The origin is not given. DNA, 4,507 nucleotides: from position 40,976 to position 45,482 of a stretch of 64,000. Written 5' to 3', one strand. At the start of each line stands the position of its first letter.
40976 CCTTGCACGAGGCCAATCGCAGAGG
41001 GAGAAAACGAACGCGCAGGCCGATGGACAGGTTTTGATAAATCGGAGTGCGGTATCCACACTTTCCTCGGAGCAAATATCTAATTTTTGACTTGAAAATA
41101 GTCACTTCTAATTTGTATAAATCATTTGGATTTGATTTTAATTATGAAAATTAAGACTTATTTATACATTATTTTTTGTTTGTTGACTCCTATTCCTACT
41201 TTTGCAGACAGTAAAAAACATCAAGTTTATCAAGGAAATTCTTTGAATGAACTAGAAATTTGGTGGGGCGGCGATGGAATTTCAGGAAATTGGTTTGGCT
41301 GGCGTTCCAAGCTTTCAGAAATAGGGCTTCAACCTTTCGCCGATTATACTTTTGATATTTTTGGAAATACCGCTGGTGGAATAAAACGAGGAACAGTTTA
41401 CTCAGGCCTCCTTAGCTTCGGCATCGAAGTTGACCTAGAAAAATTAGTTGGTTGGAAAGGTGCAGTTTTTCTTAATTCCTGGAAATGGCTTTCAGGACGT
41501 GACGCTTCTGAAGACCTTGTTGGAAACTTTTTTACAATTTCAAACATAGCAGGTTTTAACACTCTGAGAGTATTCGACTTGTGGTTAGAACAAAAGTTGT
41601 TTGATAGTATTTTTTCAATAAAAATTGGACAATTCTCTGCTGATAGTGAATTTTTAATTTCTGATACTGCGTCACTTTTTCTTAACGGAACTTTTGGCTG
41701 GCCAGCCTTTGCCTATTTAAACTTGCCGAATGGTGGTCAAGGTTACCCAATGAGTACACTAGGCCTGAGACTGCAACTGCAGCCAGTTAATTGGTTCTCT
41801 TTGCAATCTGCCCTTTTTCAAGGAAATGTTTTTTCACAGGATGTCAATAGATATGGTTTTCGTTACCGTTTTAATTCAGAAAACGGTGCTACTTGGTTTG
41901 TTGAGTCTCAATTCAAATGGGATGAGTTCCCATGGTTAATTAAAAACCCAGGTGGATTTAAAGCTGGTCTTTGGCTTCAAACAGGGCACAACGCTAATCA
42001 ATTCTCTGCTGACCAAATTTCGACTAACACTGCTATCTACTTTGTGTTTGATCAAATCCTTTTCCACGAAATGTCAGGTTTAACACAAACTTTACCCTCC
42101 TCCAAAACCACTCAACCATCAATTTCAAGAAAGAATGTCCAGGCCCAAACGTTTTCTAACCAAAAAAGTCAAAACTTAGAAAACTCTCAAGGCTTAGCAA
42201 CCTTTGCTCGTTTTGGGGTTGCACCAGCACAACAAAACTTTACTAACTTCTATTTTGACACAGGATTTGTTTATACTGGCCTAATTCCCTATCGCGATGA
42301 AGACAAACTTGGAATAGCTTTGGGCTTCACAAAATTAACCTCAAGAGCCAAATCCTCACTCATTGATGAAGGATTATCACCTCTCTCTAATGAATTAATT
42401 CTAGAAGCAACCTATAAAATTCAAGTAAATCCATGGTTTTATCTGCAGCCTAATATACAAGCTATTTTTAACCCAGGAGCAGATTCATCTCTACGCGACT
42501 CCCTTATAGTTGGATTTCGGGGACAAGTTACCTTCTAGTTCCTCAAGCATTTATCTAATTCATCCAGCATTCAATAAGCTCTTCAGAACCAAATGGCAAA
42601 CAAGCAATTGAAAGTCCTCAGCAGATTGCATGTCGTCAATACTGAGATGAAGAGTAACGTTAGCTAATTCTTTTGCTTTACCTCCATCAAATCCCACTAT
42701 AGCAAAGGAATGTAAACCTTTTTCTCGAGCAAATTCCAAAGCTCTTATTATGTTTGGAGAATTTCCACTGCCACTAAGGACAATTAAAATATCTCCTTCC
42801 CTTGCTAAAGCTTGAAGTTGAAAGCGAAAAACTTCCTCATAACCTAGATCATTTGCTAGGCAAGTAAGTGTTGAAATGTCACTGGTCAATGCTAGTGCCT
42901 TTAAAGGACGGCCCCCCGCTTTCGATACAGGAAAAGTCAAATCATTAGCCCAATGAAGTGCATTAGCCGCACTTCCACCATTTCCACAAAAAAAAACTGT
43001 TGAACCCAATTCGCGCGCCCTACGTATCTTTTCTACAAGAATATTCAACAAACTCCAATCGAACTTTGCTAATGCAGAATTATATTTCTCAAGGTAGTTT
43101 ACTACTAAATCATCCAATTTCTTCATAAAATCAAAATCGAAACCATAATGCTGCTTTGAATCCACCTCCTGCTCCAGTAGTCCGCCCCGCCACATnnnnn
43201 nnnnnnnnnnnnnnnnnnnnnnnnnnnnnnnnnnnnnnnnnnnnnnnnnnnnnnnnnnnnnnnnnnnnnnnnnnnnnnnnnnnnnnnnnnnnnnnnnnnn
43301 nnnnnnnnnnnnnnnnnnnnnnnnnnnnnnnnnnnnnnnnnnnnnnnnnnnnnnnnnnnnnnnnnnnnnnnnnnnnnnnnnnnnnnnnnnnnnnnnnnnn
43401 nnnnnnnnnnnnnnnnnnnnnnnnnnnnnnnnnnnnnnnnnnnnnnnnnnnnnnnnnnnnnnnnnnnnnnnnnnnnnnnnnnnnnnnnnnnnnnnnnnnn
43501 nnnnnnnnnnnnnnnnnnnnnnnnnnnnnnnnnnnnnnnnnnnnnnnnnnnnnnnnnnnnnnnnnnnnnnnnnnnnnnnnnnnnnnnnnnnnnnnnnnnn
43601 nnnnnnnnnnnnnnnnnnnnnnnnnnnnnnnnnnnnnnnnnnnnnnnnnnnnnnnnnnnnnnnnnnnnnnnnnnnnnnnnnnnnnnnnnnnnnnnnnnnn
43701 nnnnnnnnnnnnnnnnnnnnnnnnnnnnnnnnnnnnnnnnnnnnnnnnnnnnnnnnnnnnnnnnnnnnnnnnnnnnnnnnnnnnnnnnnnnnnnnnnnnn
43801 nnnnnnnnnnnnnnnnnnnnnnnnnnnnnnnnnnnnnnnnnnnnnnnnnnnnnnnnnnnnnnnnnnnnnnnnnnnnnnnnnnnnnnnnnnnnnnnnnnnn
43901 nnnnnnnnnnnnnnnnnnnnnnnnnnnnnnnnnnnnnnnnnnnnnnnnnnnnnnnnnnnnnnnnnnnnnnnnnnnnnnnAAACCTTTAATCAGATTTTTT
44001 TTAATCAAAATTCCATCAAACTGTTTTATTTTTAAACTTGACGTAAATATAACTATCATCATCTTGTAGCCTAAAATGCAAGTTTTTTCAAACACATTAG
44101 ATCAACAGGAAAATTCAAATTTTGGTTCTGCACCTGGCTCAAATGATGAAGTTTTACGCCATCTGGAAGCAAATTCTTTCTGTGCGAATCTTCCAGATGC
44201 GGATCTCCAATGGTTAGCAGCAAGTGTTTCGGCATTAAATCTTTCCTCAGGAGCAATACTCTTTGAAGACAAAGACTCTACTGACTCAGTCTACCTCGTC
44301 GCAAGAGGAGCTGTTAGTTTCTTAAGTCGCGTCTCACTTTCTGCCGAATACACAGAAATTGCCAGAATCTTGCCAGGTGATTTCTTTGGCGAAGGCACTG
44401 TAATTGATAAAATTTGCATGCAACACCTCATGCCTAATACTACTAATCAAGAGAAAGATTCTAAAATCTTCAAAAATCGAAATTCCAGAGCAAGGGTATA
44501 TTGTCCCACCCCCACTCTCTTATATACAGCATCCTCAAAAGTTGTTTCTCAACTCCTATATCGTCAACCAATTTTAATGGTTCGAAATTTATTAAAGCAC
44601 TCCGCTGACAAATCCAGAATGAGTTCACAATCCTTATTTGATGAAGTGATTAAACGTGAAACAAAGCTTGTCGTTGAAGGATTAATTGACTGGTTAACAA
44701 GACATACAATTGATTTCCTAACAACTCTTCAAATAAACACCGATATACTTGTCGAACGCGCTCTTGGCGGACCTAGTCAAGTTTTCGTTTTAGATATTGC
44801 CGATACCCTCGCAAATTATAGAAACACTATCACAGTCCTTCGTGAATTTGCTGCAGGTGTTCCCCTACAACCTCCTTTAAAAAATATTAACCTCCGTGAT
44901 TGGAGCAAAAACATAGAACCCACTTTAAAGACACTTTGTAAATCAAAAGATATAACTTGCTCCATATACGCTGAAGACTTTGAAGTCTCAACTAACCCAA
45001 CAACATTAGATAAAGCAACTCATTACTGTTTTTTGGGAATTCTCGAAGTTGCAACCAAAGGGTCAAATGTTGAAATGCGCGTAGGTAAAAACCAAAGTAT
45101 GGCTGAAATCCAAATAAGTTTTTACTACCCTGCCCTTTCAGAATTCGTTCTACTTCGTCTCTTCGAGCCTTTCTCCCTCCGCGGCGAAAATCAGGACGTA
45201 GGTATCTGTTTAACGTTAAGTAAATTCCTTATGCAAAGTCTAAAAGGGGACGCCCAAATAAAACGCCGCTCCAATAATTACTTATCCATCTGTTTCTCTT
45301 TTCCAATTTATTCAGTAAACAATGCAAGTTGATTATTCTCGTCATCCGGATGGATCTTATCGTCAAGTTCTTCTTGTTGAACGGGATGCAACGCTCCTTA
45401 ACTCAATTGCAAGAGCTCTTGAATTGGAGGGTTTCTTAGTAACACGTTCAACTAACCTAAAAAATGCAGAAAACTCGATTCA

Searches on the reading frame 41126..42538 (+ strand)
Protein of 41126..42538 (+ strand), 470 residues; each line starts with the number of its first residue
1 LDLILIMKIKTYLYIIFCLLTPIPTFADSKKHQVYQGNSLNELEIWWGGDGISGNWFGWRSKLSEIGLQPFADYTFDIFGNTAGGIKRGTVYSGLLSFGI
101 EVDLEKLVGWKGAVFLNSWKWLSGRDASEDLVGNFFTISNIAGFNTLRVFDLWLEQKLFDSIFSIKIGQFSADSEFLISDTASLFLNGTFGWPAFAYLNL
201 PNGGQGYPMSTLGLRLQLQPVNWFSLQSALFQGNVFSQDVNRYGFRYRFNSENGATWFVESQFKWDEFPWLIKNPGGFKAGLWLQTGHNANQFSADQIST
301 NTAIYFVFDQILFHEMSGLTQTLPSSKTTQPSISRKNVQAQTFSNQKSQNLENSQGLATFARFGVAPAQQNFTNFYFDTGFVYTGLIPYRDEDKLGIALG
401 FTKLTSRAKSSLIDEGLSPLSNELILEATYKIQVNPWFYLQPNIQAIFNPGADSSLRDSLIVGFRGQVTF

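Call 37: search_protein_families(library=pfam, proteins=[window:41126-42538:+], max_evalue=0.00001)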
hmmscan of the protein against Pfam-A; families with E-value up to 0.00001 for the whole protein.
window:41126-42538:+ (470 aa): 1 family
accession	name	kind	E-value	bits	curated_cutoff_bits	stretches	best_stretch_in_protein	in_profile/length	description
PF04966.18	OprB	-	9.5e-57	193.5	22.9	1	88-470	2-372/372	Carbohydrate-selective porin, OprB family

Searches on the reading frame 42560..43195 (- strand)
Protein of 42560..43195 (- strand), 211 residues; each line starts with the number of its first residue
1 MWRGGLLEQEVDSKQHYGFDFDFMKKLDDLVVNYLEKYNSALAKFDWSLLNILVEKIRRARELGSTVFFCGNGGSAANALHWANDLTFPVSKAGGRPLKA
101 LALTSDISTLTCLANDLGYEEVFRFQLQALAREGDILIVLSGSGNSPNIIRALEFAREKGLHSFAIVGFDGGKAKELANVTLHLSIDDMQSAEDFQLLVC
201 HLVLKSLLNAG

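Call 37: search_protein_families(library=pfam, proteins=[window:42560-43195:-], max_evalue=0.00001)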
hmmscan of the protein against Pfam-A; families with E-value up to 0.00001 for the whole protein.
window:42560-43195:- (211 aa): 2 families
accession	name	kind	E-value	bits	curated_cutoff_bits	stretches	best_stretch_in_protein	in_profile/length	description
PF13580.11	SIS_2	-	9.8e-16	58.5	27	1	40-167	8-137/138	SIS domain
PF01380.27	SIS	-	4.3e-07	30.2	25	1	119-202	39-127/131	SIS domain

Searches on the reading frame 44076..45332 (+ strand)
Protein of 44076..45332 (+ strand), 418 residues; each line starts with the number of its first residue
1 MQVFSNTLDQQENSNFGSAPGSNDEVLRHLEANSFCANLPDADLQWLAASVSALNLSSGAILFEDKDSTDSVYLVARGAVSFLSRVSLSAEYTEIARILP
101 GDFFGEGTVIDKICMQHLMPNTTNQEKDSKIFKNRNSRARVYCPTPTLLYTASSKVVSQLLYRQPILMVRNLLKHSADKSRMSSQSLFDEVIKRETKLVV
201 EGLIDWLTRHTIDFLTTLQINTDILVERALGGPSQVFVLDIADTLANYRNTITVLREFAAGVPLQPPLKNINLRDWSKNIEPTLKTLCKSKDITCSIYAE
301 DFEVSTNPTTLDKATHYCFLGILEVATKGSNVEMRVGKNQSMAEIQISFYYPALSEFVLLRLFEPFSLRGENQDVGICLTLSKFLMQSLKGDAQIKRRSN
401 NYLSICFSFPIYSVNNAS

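Call 37: search_protein_families(library=pfam, proteins=[window:44076-45332:+], max_evalue=0.00001)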
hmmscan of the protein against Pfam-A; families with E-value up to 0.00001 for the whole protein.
window:44076-45332:+ (418 aa): 1 family
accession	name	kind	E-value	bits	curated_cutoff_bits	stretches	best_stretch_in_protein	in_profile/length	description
PF00027.35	cNMP_binding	-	9e-07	29.2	27.5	1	55-111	3-58/89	Cyclic nucleotide-binding domain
